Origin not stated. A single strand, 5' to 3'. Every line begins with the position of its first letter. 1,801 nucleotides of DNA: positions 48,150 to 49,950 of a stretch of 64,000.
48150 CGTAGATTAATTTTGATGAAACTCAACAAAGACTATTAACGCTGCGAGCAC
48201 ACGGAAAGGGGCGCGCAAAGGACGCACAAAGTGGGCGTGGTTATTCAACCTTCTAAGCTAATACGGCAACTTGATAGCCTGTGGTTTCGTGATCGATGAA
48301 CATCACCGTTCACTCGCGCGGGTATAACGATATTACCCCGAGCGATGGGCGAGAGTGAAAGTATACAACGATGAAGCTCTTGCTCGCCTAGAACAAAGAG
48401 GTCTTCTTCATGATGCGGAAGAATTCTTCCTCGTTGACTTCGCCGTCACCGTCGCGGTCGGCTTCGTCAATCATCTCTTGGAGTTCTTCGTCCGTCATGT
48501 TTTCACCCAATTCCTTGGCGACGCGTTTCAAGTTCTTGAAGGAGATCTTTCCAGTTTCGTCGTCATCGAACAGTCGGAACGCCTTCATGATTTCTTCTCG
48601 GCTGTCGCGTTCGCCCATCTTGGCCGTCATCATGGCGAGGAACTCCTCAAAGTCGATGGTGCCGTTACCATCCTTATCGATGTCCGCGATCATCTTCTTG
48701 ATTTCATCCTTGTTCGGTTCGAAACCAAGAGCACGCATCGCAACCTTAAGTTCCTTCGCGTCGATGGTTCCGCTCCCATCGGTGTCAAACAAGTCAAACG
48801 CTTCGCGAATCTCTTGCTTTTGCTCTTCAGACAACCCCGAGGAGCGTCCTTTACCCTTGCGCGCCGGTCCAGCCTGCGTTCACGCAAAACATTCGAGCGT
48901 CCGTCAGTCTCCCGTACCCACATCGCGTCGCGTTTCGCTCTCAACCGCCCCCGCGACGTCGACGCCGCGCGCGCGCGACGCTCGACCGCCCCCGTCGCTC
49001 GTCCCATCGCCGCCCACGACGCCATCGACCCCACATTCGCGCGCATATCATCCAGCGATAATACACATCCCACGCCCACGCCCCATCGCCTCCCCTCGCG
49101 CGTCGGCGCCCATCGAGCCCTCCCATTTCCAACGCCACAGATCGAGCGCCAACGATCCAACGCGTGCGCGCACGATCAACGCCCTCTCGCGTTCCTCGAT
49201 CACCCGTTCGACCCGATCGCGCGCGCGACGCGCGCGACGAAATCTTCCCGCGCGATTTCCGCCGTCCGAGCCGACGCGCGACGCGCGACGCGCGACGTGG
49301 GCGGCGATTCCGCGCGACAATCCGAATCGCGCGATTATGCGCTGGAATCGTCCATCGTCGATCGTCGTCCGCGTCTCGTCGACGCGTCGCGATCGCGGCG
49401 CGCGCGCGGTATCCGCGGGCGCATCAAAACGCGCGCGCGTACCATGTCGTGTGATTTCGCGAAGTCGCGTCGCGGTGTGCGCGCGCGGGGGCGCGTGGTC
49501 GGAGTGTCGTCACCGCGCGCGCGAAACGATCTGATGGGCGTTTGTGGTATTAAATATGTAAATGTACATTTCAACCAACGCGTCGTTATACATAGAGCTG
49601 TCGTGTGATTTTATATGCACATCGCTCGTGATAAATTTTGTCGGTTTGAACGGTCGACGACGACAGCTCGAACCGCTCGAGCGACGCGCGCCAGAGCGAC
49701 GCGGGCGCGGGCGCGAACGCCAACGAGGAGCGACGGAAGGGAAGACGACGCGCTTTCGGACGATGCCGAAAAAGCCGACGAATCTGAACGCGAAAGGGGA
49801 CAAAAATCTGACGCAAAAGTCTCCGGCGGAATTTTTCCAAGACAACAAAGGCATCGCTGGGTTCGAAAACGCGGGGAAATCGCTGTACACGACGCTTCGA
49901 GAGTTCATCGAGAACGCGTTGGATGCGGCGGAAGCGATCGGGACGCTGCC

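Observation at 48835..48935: Centrin ORF begins with TTG: a tiny 5' exon plus ~43-nt intron is predicted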

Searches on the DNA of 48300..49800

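Call 47: search_rna_families(source=window, start=48300, end=49800, threshold=evalue, max_evalue=1)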
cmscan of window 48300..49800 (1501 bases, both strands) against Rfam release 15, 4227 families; matches with E-value up to 1: 3.
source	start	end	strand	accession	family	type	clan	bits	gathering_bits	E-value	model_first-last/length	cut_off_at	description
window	49209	49348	-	RF02868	ncS037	Gene; sRNA;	-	23.2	112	0.31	1-152/152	no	Burkholderia sRNA 37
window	49211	49339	+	RF02868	ncS037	Gene; sRNA;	-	21.9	112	0.56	1-152/152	no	Burkholderia sRNA 37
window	49292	49380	+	RF01059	mir-598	Gene; miRNA;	-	19.2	69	0.79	1-80/80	no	mir-598 microRNA precursor family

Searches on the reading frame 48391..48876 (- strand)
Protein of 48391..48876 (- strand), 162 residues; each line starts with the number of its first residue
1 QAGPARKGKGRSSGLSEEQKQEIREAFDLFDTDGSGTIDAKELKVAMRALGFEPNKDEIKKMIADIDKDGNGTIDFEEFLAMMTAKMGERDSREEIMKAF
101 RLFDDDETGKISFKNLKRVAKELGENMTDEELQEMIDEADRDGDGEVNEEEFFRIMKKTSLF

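Call 7: list_cluster_members(proteins=[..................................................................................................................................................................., window:48391-48834:-, window:48391-48738:-, P0003, P0004])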
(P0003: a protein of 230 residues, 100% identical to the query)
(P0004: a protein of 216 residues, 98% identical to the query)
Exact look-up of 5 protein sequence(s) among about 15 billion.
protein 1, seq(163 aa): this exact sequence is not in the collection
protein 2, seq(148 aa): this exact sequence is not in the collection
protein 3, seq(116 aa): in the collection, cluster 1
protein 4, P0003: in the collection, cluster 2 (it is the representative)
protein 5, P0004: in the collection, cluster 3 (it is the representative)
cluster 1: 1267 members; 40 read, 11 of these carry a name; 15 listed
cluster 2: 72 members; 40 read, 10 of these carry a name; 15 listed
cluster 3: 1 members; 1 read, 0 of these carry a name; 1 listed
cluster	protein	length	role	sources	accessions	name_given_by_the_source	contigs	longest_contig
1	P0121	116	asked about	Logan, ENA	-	-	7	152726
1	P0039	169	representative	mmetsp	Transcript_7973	Transcript_7973/g.27073 ORF Transcript_7973/g.27073 Transcript_7973/m.27073 type:complete ...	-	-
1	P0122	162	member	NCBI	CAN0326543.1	unnamed protein product, partial [Ectocarpus fasciculatus]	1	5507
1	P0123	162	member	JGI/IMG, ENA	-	Ca2+-binding EF-hand superfamily protein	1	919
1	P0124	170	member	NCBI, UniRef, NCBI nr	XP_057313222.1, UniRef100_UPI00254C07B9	uncharacterized protein LOC130654627 [Hydractinia symbiolongicarpus] | uncharacterized protein LOC130654627 n=1 Tax=Hydractinia symbiolongicarpus TaxID=13093 ...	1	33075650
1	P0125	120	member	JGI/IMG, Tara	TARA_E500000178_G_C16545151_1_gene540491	strand:+ start:183 stop:545 length:363 start_codon:yes stop_codon:yes gene_type:complete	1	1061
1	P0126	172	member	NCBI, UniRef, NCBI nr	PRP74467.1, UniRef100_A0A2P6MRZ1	hypothetical protein PROFUN_06596 [Planoprotostelium fungivorum] | EF-hand domain-containing protein n=1 Tax=Planoprotostelium fungivorum TaxID=1890364 ...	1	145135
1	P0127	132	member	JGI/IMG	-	centrin-1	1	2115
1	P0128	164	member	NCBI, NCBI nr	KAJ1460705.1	centrin [Pelagophyceae sp. CCMP2097]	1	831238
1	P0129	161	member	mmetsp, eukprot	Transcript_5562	Transcript_5562/g.16390 ORF Transcript_5562/g.16390 Transcript_5562/m.16390 type:complete ... | CAMPEP_0119272840 /NCGR_PEP_ID=MMETSP1329-20130426/9108_1 /TAXON_ID=114041 ...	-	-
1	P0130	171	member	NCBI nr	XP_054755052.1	uncharacterized protein LOC129261036 [Lytechinus pictus]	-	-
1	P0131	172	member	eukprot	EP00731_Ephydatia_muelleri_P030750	Em0022g264a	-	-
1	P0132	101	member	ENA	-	-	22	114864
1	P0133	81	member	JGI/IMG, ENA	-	-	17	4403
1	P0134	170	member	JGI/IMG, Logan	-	-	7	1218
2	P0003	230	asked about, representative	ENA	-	-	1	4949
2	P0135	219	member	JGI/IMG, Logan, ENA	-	centrin-1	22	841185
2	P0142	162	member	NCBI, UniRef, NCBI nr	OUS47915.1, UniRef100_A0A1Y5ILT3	hypothetical protein BE221DRAFT_204029 [Ostreococcus tauri] | Caltractin n=1 Tax=Ostreococcus tauri TaxID=70448 RepID=A0A1Y5ILT3_OSTTA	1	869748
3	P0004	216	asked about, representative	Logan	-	-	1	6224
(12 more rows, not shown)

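Call 9: find_encoding_contigs(protein=P0142, flank=3000, max_places=4)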
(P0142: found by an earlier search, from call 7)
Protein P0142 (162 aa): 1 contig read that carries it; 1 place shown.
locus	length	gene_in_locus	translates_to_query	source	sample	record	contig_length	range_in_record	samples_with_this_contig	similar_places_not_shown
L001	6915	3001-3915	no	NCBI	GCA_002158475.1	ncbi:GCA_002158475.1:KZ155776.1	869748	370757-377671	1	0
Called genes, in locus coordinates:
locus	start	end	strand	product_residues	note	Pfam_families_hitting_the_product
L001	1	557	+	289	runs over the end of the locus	PF00227:Proteasome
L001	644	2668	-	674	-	PF02518:HATPase_c (faint), PF13589:HATPase_c_3 (weak), PF09239:Topo-VIb_trans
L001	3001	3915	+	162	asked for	PF21008:AIF-1, PF13499:EF-hand_7, PF00036:EF-hand_1, PF13405:EF-hand_6, PF13833:EF-hand_8, PF00036:EF-hand_1, PF13499:EF-hand_7, PF14658:EF-hand_9, +9 more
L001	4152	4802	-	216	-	PF07738:Sad1_UNC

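Call 10: find_encoding_contigs(protein=P0135, flank=3000, max_places=6)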
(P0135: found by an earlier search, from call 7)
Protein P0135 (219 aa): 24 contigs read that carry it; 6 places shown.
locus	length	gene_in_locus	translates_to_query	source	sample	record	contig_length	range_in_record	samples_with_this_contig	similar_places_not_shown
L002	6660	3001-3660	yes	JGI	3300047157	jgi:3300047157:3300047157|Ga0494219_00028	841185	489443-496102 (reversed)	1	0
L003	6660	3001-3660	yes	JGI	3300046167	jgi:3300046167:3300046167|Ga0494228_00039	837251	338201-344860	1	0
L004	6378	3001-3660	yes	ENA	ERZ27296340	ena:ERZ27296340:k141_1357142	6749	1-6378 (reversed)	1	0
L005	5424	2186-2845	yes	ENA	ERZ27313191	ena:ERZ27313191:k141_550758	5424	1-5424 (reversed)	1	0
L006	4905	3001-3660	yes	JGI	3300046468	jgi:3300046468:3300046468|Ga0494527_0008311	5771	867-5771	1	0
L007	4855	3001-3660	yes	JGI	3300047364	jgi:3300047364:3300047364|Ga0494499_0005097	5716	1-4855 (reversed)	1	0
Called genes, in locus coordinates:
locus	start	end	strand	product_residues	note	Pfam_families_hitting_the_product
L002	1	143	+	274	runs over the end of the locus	PF00227:Proteasome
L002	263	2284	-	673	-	PF02518:HATPase_c (faint), PF13589:HATPase_c_3 (weak), PF09239:Topo-VIb_trans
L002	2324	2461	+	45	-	-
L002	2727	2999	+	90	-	-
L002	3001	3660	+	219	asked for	PF21008:AIF-1, PF00036:EF-hand_1, PF13405:EF-hand_6, PF13499:EF-hand_7, PF13833:EF-hand_8, PF00036:EF-hand_1, PF13499:EF-hand_7, PF14658:EF-hand_9, +9 more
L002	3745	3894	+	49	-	-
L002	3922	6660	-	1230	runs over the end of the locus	PF07738:Sad1_UNC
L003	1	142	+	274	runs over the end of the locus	PF00227:Proteasome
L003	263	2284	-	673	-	PF02518:HATPase_c (faint), PF13589:HATPase_c_3 (weak), PF09239:Topo-VIb_trans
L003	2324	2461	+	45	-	-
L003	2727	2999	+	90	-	-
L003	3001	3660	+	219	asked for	PF21008:AIF-1, PF00036:EF-hand_1, PF13405:EF-hand_6, PF13499:EF-hand_7, PF13833:EF-hand_8, PF00036:EF-hand_1, PF13499:EF-hand_7, PF14658:EF-hand_9, +9 more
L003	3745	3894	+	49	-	-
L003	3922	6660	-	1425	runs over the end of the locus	-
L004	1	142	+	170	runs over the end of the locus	?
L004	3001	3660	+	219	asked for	PF21008:AIF-1, PF00036:EF-hand_1, PF13405:EF-hand_6, PF13499:EF-hand_7, PF13833:EF-hand_8, PF00036:EF-hand_1, PF13499:EF-hand_7, PF14658:EF-hand_9, +9 more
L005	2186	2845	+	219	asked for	PF21008:AIF-1, PF00036:EF-hand_1, PF13405:EF-hand_6, PF13499:EF-hand_7, PF13833:EF-hand_8, PF00036:EF-hand_1, PF13499:EF-hand_7, PF14658:EF-hand_9, +9 more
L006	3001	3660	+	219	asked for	PF21008:AIF-1, PF00036:EF-hand_1, PF13405:EF-hand_6, PF13499:EF-hand_7, PF13833:EF-hand_8, PF00036:EF-hand_1, PF13499:EF-hand_7, PF14658:EF-hand_9, +9 more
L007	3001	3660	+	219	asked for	PF21008:AIF-1, PF00036:EF-hand_1, PF13405:EF-hand_6, PF13499:EF-hand_7, PF13833:EF-hand_8, PF00036:EF-hand_1, PF13499:EF-hand_7, PF14658:EF-hand_9, +9 more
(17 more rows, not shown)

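Call 18: list_cluster_members(proteins=[window:48391-48876:-, window:48391-48873:-, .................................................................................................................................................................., window:48391-48879:-, window:48391-48834:-, window:48391-48831:-, window:48391-48870:-, window:48391-48828:-, window:48391-48876:-, window:48391-48837:-])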
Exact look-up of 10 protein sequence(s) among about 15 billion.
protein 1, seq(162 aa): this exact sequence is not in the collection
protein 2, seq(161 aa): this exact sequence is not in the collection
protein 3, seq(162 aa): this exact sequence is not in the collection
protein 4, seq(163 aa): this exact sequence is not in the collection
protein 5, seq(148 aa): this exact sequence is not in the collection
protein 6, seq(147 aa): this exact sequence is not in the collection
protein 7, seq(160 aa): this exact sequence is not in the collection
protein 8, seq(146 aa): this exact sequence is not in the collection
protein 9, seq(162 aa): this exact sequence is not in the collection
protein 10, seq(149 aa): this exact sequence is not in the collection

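Call 57: search_protein_families(library=pfam, proteins=[window:48391-48876:-])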
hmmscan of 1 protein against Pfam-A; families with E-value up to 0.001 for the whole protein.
seq(162 aa): 14 families
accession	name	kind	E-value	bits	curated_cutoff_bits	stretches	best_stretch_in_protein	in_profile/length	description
PF13499.12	EF-hand_7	-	1.4e-35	121.9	30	2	21-84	2-67/67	EF-hand domain pair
PF00036.39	EF-hand_1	-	1.1e-34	115.8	25.4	4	58-85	1-28/29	EF hand domain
PF13405.12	EF-hand_6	-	1.5e-29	99.3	25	3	22-51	1-30/30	EF-hand domain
PF13833.12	EF-hand_8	-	6.2e-26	90.3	28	3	107-158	1-53/54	EF-hand domain pair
PF14658.12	EF-hand_9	-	2.7e-18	66.6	37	2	99-158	3-64/66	EF-hand domain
PF13202.12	EF-hand_5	-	1.2e-17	62.9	25.9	2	23-44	1-22/25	EF hand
PF21008.3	AIF-1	-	2.5e-13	50.9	50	2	20-86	40-106/140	Allograft inflammatory factor 1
PF12763.14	EH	-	4.4e-09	36.6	22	0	19-49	38-68/101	EH domain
PF25530.1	EF-hand_SWAP70_N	-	7.9e-07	29.5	27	0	93-158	9-75/95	Switch-associated protein 70-like, N-terminal EF-hand domain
PF24548.1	EF_EFCAB10_C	-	3e-06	27.2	32.5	0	22-66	2-46/60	EFCAB10, C-terminal EF-hand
PF13624.11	SurA_N_3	-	5.3e-05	23.5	27.2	0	35-87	89-142/162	SurA-like N-terminal domain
PF00404.24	Dockerin_1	-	6.4e-05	23.5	22.9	0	30-73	2-45/57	Dockerin type I domain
PF17959.7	EF-hand_14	-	0.00032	21.4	23.7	0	100-139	6-45/90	EF-hand domain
PF25325.1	EF-hand_EFHB_C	-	0.00093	19.4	27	0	100-158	12-71/75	EFHB C-terminal EF-hand domain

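Call 58: search_solved_structures(query=window:48391-48876:-, max_evalue=1e-40)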
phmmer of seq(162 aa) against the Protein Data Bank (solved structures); distinct sequences matched with E-value up to 1e-40: 155 (the best 60 are shown).
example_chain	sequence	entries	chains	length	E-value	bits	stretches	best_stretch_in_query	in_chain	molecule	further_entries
3kf9_A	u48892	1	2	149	1e-86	291.9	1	14-162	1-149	Caltractin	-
3qrx_A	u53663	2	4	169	8e-76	256.6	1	8-162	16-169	Centrin | Caltractin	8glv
9d2f_S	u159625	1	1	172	1.5e-74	252.4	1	6-162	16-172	Centrin-2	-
9fqr_Pk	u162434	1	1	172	2e-74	252.1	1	6-162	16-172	Centrin-2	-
28js_K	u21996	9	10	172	5e-74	250.8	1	6-162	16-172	Centrin-2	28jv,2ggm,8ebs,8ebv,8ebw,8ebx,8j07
5d43_A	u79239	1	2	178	2.9e-73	248.3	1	9-162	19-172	Centrin-1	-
2obh_A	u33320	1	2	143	7.5e-70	237.2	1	17-158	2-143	Centrin-2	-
4il1_A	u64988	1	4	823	1.6e-58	200.5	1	14-157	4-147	Calmodulin, Calcineurin subunit B type 1, Serine/threonine-protein phosphatase 2B catalyti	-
9y6s_9S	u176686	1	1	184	2.1e-57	196.9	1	6-162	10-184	Centrin, putative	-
8oe4_C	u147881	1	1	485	6.7e-46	159.5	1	3-156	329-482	Interleukin-23 receptor,Calmodulin-1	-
2doq_A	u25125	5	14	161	1.1e-45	158.9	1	12-155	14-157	Cell division control protein 31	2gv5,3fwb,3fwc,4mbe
6o20_F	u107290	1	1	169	1.6e-45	158.3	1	5-156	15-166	Calmodulin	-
8odz_D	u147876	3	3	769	2.1e-45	157.9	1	7-156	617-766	Interleukin-12 receptor subunit beta-2,Calmodulin-1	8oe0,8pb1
5wsu_A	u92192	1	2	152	3.2e-45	157.3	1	8-156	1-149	Calmodulin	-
9v59_A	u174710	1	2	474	5.6e-45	156.5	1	7-157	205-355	WHaloCaMP1a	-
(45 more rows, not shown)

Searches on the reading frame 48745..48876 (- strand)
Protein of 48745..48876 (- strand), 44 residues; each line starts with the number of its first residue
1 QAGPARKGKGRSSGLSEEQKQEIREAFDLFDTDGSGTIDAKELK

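Call 54: find_homologous_proteins(query=A3, max_evalue=0.001)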
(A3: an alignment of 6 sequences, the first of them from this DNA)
Query A3 (6 sequences) (44 aa, profile of the alignment): 1978 proteins with E <= 0.001 among 4282 candidates; the best 120 are listed.
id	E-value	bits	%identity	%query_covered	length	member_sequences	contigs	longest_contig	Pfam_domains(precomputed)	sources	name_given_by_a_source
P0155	3.2e-25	105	86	95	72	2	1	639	PF13405.13,PF13202.13,PF00036.39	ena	-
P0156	3.7e-23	99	84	98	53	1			PF13405.13,PF13499.13,PF13202.13,PF00036.39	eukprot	eukprot:CAMPEP_0177597138 /NCGR_PEP_ID=MMETSP0419_2-20121207/11538_1 /TAXON_ID=582737 /ORGANISM="Tet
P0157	4.0e-23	99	84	100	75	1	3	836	PF13405.13,PF13499.13,PF13202.13,PF00036.39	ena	-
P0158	4.2e-23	99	84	100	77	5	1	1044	PF13405.13,PF13499.13,PF13202.13,PF00036.39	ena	-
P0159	4.9e-23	98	92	86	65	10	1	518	PF13405.13,PF13499.13,PF13202.13,PF00036.39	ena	-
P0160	5.1e-23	98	92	86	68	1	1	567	PF13405.13,PF13499.13,PF13202.13,PF00036.39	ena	-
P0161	5.1e-23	98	80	100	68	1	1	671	PF13405.13,PF13499.13,PF13202.13,PF00036.39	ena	-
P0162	5.9e-23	98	92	86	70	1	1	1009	PF13405.13,PF13499.13,PF13202.13,PF00036.39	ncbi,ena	-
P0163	6.0e-23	98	92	86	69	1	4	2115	PF13405.13,PF13499.13,PF13202.13,PF00036.39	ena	-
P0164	6.3e-23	98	92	86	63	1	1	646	PF13405.13,PF13499.13,PF13202.13,PF00036.39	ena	-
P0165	6.4e-23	98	80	100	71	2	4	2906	PF13405.13,PF13499.13,PF13202.13,PF00036.39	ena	-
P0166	6.7e-23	98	92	86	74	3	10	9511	PF13405.13,PF13499.13,PF13202.13,PF00036.39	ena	-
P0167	7.6e-23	98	92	86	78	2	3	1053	PF13405.13,PF13499.13,PF13202.13,PF00036.39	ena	-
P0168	2.0e-22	96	84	84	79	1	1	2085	PF13405.13,PF13499.13,PF13833.13,PF13202.13,PF00036.39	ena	-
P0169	7.8e-21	91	92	82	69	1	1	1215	PF13405.13,PF13499.13,PF13833.13,PF13202.13,PF00036.39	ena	-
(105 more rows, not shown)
